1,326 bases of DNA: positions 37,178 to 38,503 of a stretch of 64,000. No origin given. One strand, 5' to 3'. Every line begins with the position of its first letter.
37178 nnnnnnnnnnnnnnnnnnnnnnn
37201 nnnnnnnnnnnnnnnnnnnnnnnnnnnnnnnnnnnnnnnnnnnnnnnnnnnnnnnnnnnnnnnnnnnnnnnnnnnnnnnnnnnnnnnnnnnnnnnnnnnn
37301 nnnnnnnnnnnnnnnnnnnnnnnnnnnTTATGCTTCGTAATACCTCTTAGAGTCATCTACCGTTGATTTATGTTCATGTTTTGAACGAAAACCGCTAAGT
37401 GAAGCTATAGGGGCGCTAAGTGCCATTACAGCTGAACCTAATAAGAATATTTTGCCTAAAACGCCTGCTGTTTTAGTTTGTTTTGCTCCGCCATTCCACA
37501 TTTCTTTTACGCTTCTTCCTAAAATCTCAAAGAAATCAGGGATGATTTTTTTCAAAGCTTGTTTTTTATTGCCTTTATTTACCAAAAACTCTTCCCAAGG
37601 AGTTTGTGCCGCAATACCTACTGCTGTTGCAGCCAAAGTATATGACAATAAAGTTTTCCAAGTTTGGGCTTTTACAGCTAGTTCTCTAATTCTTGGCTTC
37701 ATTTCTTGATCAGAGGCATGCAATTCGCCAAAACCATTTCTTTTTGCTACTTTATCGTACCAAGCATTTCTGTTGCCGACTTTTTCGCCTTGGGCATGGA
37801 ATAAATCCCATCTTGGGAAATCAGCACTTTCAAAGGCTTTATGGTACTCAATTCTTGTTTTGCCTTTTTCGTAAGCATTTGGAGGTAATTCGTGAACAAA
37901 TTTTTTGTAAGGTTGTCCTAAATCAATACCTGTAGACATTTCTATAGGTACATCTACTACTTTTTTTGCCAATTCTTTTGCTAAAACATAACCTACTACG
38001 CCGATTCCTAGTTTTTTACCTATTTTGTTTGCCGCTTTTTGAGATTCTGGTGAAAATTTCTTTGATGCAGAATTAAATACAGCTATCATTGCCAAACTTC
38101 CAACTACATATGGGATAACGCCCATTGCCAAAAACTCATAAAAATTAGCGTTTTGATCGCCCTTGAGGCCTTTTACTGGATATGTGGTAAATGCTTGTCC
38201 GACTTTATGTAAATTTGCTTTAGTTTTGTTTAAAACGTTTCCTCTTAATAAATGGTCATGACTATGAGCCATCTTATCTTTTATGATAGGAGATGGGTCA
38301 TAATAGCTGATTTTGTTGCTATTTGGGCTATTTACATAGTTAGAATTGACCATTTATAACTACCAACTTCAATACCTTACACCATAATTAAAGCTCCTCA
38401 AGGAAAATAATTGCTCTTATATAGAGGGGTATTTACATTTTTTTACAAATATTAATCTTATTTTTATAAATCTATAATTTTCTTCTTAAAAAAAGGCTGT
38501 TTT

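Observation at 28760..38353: GH13 enzymes translationally coupled to two paralogous membrane proteins of unknown family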

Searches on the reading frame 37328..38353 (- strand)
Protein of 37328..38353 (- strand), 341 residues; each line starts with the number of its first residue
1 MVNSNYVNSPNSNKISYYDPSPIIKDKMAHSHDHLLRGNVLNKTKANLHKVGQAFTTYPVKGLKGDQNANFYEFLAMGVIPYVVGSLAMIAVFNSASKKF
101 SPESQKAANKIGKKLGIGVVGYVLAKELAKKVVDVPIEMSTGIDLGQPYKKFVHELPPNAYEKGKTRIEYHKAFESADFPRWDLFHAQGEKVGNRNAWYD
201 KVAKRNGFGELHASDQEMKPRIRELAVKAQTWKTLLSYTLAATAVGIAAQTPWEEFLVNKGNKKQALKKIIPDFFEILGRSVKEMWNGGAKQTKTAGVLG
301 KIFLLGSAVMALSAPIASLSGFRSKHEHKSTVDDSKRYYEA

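Call 3: search_protein_families(library=pfam, proteins=[window:37328-38353:-], max_evalue=0.1)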
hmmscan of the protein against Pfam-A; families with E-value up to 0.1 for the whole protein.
window:37328-38353:- (341 aa): 0 families

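Call 4: search_protein_families(library=ncbifam, proteins=[window:37328-38353:-], max_evalue=0.1)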
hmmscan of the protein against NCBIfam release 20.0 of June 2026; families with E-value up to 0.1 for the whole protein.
window:37328-38353:- (341 aa): 0 families

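Call 11: find_homologous_proteins(query=window:37328-38353:-)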
Query window:37328-38353:- (341 aa): 189 proteins with E <= 0.001 among 2796 candidates; the best 120 are listed.
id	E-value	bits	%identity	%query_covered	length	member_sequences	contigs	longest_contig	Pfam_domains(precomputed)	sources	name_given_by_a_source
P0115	8.1e-226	767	100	100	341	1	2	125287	-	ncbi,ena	-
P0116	8.9e-185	632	79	100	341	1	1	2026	-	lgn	-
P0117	5.4e-181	619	78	100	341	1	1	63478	-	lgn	-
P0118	7.1e-181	619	79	100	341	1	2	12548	-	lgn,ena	-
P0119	2.8e-178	610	78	100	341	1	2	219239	-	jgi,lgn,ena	-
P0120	4.8e-176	603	75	100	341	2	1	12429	-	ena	-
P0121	6.0e-169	580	74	100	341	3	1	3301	-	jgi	jgi:hypothetical protein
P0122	1.9e-164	565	74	100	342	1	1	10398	-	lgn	-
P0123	2.1e-152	525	68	100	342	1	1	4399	-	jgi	jgi:hypothetical protein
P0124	2.3e-146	505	66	98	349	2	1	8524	-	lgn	-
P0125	2.7e-144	499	64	100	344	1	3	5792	-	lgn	-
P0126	5.1e-143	494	64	98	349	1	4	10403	-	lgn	-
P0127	9.0e-140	484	62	100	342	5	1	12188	-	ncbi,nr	ncbi:MAG: hypothetical protein PHE78_03515 [Candidatus Gastranaerophilales bacterium]|nr:hypothetica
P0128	2.6e-139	482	64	97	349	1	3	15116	-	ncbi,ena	-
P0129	4.0e-139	482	61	100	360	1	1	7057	-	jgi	-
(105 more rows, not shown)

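Call 29: predict_structure(alignment_id=A1)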
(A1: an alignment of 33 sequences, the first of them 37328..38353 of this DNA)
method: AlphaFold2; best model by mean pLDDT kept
length: 341 residues; sequences in the alignment: 33
mean_pLDDT: 78.2   pTM: 0.70
mean pLDDT of the five models: 78.2, 77.9, 76.5, 75.5, 71.9
residues with pLDDT >= 90: 80; 70-90: 184; 50-70: 60; < 50: 17
segments of 3 or more residues with pLDDT < 50: 1-9, 11-17
pLDDT, mean of each block of 10 residues (from residue 1): 35 50 70 85 83 74 70 53 64 74 81 83 87 92 91 80 80 83 81 84 88 87 92 91 89 75 68 88 90 88 92 91 63 62 56
secondary structure, 60 per line:
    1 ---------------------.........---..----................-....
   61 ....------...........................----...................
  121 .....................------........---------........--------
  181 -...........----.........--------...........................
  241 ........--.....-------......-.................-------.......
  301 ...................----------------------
elements in order: H22-30 H40-55 H57-64 H71-97 H102-141 E148-155 E165-172 H182-192 H197-205 H214-248 H251-255 H263-268 H270-286 H294-319

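Call 31: search_protein_representatives(alignment_id=A1)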
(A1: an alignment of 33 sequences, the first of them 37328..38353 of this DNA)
Query: 33 sequences, 346 profile positions. Proteins with E-value up to 0.001 (for the whole library): 235; up to 1e-10: 163; up to 1e-30: 89. The best 150 are listed.
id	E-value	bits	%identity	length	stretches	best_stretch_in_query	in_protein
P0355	8.4e-145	498.7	-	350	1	10-346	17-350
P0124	5.6e-142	489.4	-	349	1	10-345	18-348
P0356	9.3e-138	475.6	-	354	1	1-346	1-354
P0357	2.3e-137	474.3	-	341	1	14-345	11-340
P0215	9.8e-135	465.6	-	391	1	1-346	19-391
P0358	1.1e-125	435.8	-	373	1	1-345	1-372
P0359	5.8e-123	426.9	-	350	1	1-346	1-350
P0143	4.9e-122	423.8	-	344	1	1-345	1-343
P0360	1.8e-119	415.4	-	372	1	2-345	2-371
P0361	5.0e-116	404.1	-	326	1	21-345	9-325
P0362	3.5e-115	401.3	-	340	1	1-342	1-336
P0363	1.9e-114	398.9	-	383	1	13-345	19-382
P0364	2.6e-114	398.4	-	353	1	1-345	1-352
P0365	2.9e-113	395.0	-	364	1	12-345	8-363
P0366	4.2e-110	384.6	-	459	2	6-291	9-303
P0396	2.1e-68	247.5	-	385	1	12-329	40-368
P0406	5.0e-57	210.1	-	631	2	23-286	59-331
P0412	6.4e-53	196.6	-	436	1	12-304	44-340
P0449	1.4e-26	109.9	-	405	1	21-280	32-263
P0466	1.8e-20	89.9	-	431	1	25-328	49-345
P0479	2.7e-16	76.1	-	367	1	26-323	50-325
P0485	9.0e-15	71.1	-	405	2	59-157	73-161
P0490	2.8e-13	66.2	-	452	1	31-293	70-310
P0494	9.1e-13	64.5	-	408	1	30-329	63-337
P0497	1.6e-12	63.7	-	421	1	19-320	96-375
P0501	6.0e-12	61.8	-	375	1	42-272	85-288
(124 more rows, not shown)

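Call 37: find_related_loci(query=A1, collection=genome_contigs, flank=10000)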
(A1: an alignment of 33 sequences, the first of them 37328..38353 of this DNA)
Query A1 (341 aa) in genome_contigs; peptide patterns used: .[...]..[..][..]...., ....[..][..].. (x = any residue, [..] = any of these).
442 stretches matched a pattern; 399 encode a relative of the query (tblastn E <= 1e-3); the best 80 are kept; 80 distinct loci.
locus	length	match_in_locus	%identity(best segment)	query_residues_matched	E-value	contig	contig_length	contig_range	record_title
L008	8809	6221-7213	64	11-341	1e-145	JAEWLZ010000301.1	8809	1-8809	MAG: Cyanobacteria bacterium OH_PDB_112 k127_135600, whole genome shotgun sequence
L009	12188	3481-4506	62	1-341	2e-140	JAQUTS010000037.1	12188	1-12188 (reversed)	MAG: Candidatus Gastranaerophilales bacterium isolate STD2_125 NODE_20263_length_12188_cov_2.625073_Sandtown_D2, whole g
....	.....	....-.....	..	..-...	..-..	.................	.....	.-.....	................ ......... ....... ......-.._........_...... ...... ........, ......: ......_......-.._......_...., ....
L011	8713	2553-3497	45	28-340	1e-79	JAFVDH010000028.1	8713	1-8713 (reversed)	Bacterium isolate RGIG5066 Roe_deer_Rumen.Co__c542182, whole genome shotgun sequence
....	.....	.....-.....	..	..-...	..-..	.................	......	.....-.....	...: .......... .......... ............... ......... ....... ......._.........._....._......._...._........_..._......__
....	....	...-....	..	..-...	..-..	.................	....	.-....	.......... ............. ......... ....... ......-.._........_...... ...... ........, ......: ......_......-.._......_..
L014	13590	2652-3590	44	27-337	2e-78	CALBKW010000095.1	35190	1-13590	MAG TPA_asm: uncultured Candidatus Melainabacteria bacterium isolate SRR1747045_bin.6_CONCOCT_v1.1_MAG genome assembly,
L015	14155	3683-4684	43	8-340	6e-78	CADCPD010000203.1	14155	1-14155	uncultured bacterium isolate RUG14857 genome assembly, contig: RUG14857_asm_203, whole genome shotgun sequence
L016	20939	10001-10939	44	27-337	5e-78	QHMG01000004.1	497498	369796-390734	MAG: Candidatus Melainabacteria bacterium isolate js4906-20-3_S2_33_49 js4906-20-3_S2_scaffold_2, whole genome shotgun s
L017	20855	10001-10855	47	27-311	7e-78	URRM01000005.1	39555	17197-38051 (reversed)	uncultured bacterium isolate UMGS1281 genome assembly, contig: NODE_410_length_39555_cov_5.438835, whole genome shotgun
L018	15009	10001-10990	42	7-338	2e-77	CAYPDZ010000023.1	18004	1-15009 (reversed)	MAG TPA_asm: uncultured Muribaculaceae bacterium isolate SRP225648_co1_168 genome assembly, contig: NODE_7639_length_180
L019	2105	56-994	44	27-337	4e-80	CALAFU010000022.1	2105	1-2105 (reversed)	MAG TPA_asm: uncultured Candidatus Melainabacteria bacterium isolate SRR1747054_bin.71_CONCOCT_v1.1_MAG genome assembly,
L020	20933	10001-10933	43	28-338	7e-77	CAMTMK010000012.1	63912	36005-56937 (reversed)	MAG TPA_asm: uncultured bacterium isolate SRR12464004_bin.8_metawrap_v1.3_MAG genome assembly, contig: NODE.184_length_6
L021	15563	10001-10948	44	19-332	1e-76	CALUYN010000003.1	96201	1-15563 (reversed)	MAG: Candidatus Gastranaerophilales bacterium isolate BRZ_FQ__bin50 genome assembly, contig: BRZ_FQ__NODE_268_length_962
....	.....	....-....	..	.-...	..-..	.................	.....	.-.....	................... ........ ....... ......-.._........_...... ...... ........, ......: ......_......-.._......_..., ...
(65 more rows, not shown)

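Call 39: find_encoding_contigs(protein=P0490, flank=10000, max_places=2)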
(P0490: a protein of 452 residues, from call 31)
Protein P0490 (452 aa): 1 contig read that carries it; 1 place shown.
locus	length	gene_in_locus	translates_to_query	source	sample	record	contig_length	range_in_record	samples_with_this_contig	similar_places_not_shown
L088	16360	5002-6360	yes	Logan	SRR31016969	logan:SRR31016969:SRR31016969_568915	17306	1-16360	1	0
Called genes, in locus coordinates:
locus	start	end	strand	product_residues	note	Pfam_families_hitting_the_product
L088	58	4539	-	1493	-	-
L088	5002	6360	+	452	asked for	-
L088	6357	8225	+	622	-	-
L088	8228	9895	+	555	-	PF00128:Alpha-amylase (faint)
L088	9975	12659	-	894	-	PF08323:Glyco_transf_5, PF20706:GT4-conflict (faint), PF00534:Glycos_transf_1, PF13692:Glyco_trans_1_4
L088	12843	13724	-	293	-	PF27100:DcsG_N, PF02955:GSH-S_ATP (weak)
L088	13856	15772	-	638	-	PF14559:TPR_19 (weak), PF13181:TPR_8 (weak), PF13424:TPR_12 (weak), PF13414:TPR_11 (weak), PF13432:TPR_16, PF14559:TPR_19, PF13424:TPR_12 (weak), PF14559:TPR_19 (weak), +16 more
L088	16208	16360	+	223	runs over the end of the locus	PF00072:Response_reg, PF00196:GerE, PF08281:Sigma70_r4_2 (weak)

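Call 40: find_encoding_contigs(protein=P0396, flank=10000, max_places=2)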
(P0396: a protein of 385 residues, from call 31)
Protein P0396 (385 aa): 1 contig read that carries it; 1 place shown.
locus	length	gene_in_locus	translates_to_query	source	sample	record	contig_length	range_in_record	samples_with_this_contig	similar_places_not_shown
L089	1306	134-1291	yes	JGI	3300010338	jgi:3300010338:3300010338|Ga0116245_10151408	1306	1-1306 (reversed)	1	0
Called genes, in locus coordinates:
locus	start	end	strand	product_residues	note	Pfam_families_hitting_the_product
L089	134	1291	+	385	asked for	-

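Call 58: find_encoding_contigs(protein=P0494, flank=10000, max_places=1)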
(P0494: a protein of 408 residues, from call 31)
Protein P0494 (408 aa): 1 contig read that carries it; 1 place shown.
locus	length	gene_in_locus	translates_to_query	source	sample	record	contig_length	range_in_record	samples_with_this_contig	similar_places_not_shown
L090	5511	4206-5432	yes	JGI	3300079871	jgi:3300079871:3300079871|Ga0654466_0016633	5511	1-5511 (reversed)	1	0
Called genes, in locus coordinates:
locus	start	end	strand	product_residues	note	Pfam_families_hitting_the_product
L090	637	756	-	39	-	-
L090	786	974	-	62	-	-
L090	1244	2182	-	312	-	PF01745:IPT (weak), PF13671:AAA_33 (faint), PF01715:IPPT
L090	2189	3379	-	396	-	-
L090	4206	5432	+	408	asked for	-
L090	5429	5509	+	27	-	?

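Call 59: find_encoding_contigs(protein=P0449, flank=10000, max_places=1)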
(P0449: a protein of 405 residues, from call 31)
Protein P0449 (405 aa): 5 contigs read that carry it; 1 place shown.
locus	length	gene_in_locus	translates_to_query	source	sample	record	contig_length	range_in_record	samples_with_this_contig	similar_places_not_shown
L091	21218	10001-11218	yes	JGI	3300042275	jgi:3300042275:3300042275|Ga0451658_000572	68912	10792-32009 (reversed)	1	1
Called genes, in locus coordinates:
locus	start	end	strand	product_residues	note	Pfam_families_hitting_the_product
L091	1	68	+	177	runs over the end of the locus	PF13302:Acetyltransf_3 (weak), PF00583:Acetyltransf_1, PF13673:Acetyltransf_10, PF13508:Acetyltransf_7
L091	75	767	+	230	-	PF02632:BioY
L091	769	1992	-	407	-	-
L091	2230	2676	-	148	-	PF00027:cNMP_binding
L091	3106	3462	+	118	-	-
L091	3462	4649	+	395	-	PF04055:Radical_SAM, PF13353:Fer4_12, PF13186:SPASM (faint)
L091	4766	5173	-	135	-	-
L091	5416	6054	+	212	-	PF06271:RDD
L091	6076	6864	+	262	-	PF11306:DUF3108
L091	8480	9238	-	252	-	-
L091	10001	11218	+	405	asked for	-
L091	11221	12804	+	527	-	-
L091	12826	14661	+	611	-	PF00128:Alpha-amylase (faint), PF14871:GHL6 (faint)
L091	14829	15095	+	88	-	-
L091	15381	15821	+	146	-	PF01220:DHquinase_II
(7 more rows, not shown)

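Call 60: find_encoding_contigs(protein=P0412, flank=10000, max_places=1)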
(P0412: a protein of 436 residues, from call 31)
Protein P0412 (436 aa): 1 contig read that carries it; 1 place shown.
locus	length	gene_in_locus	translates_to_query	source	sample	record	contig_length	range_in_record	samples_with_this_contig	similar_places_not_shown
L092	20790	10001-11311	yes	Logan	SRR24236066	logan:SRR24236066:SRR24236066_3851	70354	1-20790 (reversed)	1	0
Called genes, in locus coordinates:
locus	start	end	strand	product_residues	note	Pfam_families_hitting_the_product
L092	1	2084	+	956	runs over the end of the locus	PF02739:5_3_exonuc_N, PF01367:5_3_exonuc, PF01612:DNA_pol_A_exo1, PF22619:DNA_polI_exo1, PF00476:DNA_pol_A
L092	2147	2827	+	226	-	PF01891:CbiM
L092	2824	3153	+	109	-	-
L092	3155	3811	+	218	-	PF02361:CbiQ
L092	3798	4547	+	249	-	PF02463:SMC_N, PF00005:ABC_tran, PF13304:AAA_21 (faint)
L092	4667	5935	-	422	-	PF01964:ThiC_Rad_SAM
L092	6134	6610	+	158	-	-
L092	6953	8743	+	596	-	PF01558:POR, PF02776:TPP_enzyme_N (weak), PF01855:POR_N, PF02780:Transketolase_C (faint), PF17147:PFOR_II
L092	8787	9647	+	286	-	PF02775:TPP_enzyme_C, PF12367:PFO_beta_C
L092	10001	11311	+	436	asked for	-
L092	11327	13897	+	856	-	-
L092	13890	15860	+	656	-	PF00128:Alpha-amylase (weak)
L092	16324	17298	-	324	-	PF00535:Glycos_transf_2, PF10111:Glyco_tranf_2_2, PF13641:Glyco_tranf_2_3, PF13632:Glyco_trans_2_3 (weak)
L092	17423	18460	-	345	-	-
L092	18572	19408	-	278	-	PF03631:Virul_fac_BrkB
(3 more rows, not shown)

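Call 74: search_protein_families(library=padloc, proteins=[window:37328-38353:-], max_evalue=0.01)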
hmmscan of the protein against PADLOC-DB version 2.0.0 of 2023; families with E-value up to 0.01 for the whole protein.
window:37328-38353:- (341 aa): 0 families

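Call 75: search_solved_structures(query=A1, max_evalue=1)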
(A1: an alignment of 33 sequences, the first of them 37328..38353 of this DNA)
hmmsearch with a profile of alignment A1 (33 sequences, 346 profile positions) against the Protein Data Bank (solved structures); distinct sequences matched with E-value up to 1: 2.
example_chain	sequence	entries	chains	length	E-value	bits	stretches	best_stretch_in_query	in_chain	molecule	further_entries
7uni_A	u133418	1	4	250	0.83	12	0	269-343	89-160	SP2-ZnPPaM designed chlorophyll dimer protein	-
7unh_A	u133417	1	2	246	0.83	12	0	269-343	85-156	SP2 designed chlorophyll dimer protein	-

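Call 83: find_related_loci(query=A5, collection=metagenome_contigs, flank=8000)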
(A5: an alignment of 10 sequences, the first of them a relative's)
Query A5 (452 aa) in metagenome_contigs; peptide patterns used: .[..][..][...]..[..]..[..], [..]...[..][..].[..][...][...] (x = any residue, [..] = any of these).
280 stretches matched a pattern; 1 encode a relative of the query (tblastn E <= 1e-3); 1 distinct loci.
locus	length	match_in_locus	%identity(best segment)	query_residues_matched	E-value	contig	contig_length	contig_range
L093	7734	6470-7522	57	49-410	4e-134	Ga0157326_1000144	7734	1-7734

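Call 89: list_cluster_members(proteins=[P0412, P0449, P0490, P0485, P0497, P0406, P0396, P0466, P0479, P0501])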
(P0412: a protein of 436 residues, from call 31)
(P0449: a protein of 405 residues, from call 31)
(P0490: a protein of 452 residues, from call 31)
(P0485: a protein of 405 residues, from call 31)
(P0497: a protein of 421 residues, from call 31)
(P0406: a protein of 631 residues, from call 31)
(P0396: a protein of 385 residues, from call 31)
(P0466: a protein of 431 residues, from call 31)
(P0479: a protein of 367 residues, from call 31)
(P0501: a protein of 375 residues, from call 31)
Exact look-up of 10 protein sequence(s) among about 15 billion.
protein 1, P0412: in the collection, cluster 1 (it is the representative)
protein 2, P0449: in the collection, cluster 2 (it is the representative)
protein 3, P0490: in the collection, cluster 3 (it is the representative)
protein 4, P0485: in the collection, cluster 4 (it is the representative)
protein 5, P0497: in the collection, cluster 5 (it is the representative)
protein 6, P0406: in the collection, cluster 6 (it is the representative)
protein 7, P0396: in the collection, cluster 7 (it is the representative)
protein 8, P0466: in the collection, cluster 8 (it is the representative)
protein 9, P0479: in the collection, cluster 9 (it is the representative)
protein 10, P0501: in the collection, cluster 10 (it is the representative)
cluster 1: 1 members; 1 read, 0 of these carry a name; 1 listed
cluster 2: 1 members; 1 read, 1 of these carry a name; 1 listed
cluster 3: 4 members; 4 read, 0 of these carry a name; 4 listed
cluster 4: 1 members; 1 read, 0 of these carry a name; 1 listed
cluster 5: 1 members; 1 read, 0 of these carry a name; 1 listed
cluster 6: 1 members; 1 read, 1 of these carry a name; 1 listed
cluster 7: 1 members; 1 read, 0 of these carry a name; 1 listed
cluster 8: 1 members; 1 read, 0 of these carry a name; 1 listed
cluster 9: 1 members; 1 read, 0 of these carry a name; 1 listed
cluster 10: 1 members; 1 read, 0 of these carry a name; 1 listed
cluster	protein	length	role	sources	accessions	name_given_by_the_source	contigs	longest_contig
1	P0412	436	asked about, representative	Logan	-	-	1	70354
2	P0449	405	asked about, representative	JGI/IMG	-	hypothetical protein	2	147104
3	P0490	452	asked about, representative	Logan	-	-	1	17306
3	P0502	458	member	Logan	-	-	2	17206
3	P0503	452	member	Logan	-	-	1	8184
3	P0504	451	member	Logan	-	-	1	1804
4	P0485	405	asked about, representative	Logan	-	-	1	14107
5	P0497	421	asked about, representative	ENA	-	-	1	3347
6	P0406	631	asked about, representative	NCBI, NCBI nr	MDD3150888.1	MAG: hypothetical protein PHV68_08640 [Candidatus Gastranaerophilales bacterium] | hypothetical protein [Candidatus Gastranaerophilales bacterium]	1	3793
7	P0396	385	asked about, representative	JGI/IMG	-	-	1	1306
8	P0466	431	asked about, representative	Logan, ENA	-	-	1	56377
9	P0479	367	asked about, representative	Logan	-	-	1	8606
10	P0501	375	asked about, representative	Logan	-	-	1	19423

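Call 91: find_encoding_contigs(protein=P0466, flank=10000, max_places=1)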
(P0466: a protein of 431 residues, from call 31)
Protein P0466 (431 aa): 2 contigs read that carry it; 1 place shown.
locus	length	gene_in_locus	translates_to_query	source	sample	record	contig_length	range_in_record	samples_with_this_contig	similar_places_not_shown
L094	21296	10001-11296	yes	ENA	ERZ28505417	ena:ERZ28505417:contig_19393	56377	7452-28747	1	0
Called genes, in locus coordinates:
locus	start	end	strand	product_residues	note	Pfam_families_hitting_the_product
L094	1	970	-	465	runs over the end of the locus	PF04060:FeS, PF03599:CdhD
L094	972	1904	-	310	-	PF03599:CdhD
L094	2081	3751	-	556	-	PF02776:TPP_enzyme_N, PF00205:TPP_enzyme_M, PF02775:TPP_enzyme_C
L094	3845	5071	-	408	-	PF00465:Fe-ADH, PF13685:Fe-ADH_2, PF25137:ADH_Fe_C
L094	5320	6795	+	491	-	PF03553:Na_H_antiporter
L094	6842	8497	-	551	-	PF02321:OEP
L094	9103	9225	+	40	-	-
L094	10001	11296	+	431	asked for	-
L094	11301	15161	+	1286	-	-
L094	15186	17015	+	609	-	-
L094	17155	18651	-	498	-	PF05681:Fumerase, PF05683:Fumerase_C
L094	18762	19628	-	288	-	PF01565:FAD_binding_4, PF02873:MurB_C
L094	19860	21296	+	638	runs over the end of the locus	PF00672:HAMP, PF07228:SpoIIE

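Call 92: find_encoding_contigs(protein=P0501, flank=10000, max_places=1)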
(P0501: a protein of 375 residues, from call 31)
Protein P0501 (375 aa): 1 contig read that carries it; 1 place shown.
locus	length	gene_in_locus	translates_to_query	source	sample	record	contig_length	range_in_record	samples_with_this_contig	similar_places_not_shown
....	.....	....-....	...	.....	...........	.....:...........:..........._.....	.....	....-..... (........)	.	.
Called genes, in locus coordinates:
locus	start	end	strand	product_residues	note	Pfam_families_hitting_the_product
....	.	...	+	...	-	?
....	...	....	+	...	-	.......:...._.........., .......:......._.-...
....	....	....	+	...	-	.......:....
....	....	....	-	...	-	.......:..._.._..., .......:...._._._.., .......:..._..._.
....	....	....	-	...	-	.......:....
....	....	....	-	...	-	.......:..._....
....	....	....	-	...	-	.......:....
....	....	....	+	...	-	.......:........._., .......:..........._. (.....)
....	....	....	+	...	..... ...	-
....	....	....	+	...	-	-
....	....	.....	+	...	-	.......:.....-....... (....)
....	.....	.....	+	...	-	-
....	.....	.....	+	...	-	-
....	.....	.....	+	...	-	-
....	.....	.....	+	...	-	-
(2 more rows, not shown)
